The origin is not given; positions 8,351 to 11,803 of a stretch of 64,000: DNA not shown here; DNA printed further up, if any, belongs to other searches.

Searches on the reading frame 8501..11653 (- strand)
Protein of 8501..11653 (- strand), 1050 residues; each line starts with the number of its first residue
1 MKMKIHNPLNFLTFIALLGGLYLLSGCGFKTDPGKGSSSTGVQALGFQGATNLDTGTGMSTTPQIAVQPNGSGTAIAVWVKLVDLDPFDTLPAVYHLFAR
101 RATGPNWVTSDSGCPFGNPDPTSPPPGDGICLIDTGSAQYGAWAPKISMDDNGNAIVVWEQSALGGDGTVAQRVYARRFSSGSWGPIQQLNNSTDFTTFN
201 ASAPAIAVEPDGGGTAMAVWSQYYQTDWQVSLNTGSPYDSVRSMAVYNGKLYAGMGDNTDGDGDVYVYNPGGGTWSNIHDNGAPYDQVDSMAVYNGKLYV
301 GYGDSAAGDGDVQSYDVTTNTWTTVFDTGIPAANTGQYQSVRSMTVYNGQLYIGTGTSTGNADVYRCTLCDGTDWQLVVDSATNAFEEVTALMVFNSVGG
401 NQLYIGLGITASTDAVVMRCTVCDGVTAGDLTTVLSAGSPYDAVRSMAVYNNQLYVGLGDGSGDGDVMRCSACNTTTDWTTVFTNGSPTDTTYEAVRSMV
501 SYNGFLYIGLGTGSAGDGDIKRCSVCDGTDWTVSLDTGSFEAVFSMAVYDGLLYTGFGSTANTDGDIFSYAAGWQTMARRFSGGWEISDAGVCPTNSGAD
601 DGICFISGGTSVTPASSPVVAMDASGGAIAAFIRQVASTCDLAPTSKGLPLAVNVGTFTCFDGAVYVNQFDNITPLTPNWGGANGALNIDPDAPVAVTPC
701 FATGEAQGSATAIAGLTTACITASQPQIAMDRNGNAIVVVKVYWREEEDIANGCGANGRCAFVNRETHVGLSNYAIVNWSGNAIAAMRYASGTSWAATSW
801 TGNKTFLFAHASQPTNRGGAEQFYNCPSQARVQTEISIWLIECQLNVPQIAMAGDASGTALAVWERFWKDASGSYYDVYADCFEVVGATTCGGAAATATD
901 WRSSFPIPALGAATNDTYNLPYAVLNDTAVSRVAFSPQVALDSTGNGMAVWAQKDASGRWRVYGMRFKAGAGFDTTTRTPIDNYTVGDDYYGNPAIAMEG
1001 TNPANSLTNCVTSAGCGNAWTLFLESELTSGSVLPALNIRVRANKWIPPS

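Call 7: search_protein_families(library=pfam, proteins=[window:8501-11653:-], max_evalue=1e-8)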
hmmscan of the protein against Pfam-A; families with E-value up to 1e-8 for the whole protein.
window:8501-11653:- (1050 aa): 0 families

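Call 10: search_protein_families(library=ncbifam, proteins=[window:8501-11653:-], max_evalue=0.00001)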
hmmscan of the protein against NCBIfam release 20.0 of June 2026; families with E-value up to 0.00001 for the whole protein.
window:8501-11653:- (1050 aa): 0 families

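Call 31: search_protein_families(library=pfam, proteins=[window:8501-11653:-], max_evalue=0.01)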
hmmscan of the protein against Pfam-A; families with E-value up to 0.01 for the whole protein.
window:8501-11653:- (1050 aa): 5 families
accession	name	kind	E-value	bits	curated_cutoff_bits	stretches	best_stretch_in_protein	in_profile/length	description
PF24681.1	Kelch_KLHDC2_KLHL20_DRC7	-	3.6e-08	33.4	50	1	240-353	105-218/221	KLHDC2/KLHL20/DRC7 Kelch-repeats domain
PF24981.1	Beta-prop_ATRN-LZTR1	-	0.00088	19.1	50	1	235-357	152-280/289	Attractin/LZTR1 beta-propeller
PF13418.12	Kelch_4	-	0.0016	18.8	21.6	0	296-327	13-46/49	Galactose oxidase, central domain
PF13415.12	Kelch_3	-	0.0043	17.6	22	0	296-329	2-36/48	Galactose oxidase, central domain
PF03478.24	Beta-prop_KIB1-4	-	0.0089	16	27.4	0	262-301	91-127/242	KIB1-4 beta-propeller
